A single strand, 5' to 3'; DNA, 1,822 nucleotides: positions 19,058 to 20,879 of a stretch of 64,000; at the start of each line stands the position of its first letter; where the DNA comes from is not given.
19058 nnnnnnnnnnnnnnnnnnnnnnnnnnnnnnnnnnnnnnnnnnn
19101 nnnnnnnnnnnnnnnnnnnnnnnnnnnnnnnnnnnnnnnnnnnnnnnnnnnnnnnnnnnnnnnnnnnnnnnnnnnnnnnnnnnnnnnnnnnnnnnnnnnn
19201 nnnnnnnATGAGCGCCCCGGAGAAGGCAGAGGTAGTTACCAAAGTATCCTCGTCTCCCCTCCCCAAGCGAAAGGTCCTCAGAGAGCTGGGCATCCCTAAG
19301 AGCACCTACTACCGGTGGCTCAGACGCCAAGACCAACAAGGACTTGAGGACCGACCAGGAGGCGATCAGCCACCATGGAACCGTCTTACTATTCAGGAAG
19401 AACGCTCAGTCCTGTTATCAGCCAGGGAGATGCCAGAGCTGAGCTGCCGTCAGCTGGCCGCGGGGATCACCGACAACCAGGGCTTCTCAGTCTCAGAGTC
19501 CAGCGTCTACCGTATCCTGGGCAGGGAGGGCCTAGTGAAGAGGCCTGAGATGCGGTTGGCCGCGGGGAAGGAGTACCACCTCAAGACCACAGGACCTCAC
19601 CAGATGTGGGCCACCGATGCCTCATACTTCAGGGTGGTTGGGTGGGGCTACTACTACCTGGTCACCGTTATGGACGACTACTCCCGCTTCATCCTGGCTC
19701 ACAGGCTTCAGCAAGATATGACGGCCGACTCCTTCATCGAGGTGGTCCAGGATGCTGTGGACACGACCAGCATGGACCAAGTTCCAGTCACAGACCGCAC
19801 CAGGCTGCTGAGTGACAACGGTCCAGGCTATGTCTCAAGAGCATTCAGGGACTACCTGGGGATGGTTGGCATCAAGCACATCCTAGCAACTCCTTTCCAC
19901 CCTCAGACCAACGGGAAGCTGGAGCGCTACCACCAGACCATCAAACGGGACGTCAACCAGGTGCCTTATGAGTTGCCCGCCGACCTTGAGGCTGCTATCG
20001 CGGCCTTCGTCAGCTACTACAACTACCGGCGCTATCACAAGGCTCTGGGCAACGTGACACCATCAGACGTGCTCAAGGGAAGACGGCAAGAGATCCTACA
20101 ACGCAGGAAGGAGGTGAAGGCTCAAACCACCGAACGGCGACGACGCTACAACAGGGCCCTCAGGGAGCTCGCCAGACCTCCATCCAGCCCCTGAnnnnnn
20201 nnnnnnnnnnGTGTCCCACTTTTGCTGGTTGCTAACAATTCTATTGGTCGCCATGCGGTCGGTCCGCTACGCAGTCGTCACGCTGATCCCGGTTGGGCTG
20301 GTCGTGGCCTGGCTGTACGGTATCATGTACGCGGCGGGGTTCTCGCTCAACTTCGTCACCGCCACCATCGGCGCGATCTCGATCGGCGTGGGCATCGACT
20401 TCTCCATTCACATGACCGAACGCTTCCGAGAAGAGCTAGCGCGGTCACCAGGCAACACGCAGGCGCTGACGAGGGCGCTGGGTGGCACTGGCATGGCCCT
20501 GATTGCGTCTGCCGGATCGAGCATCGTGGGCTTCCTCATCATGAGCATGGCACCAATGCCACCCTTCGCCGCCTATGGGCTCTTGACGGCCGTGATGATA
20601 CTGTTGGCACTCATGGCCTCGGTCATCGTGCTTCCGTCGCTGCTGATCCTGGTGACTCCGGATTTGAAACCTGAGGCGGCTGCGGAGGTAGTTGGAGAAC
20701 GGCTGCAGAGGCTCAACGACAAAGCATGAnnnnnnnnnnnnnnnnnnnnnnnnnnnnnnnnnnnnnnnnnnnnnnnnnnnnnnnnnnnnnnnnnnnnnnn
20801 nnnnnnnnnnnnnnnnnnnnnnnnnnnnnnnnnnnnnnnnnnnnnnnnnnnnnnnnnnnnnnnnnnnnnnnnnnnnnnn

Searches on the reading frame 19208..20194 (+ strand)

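Call 85: search_protein_families(library=pfam, proteins=[window:19208-20194:+], max_evalue=0.01)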
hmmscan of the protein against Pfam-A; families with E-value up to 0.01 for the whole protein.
window:19208-20194:+ (328 aa): 10 families
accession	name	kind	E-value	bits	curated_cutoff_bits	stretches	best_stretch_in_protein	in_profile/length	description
PF00665.32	rve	-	1.6e-19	70.5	32.6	1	128-232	2-102/102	Integrase core domain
PF13683.12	rve_3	-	1e-14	54.5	26.5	1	221-285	2-67/67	Integrase core domain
PF13565.12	HTH_32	-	1.8e-11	44.9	33.7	1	33-104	1-73/73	Homeodomain-like domain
PF13384.12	HTH_23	-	9.6e-07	28.9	24.6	1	18-48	18-48/50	Homeodomain-like domain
PF01498.24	HTH_Tnp_Tc3_2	-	0.00013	22.6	31.5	1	66-112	2-47/72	Transposase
PF13518.12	HTH_28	-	0.00014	22.3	25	1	20-52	15-50/52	Helix-turn-helix domain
PF13333.12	rve_2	-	0.0013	19.3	22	1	254-286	17-49/56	Integrase core domain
PF13551.12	HTH_29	-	0.0027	18.2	28.1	1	21-63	16-61/64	Winged helix-turn helix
PF01527.26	HTH_Tnp_1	-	0.0047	17.6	24.1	0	5-52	11-57/75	Transposase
PF24764.1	rva_4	-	0.0074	16.4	26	0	127-261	4-128/194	Integrase core domain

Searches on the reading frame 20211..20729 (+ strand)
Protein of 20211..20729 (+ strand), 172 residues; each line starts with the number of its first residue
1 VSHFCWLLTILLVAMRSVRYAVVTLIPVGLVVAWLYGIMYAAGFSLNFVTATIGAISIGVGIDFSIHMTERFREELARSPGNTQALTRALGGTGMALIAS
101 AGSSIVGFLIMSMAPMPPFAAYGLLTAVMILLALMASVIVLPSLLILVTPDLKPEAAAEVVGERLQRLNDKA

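Call 50: find_encoding_contigs(protein=window:20211-20729:+, flank=5000, max_places=6)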
Protein window:20211-20729:+ (172 aa): no gene with exactly this product is on record in the collection.

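Call 85: search_protein_families(library=pfam, proteins=[window:20211-20729:+], max_evalue=0.01)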
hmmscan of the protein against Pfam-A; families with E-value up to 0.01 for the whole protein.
window:20211-20729:+ (172 aa): 4 families
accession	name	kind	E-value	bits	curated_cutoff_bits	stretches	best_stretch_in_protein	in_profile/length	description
PF03176.21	MMPL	-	1.1e-18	67.7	20.5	1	4-150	153-304/333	MMPL family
PF00873.25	ACR_tran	-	6.9e-06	24.5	28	1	10-145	347-486/1021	AcrB/AcrD/AcrF family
PF12349.14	Sterol-sensing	-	0.00018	21.8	22.3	1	21-146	9-134/153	Sterol-sensing domain of SREBP cleavage-activation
PF02460.24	Patched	-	0.0017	18.6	23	1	20-145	30-154/156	Patched SSD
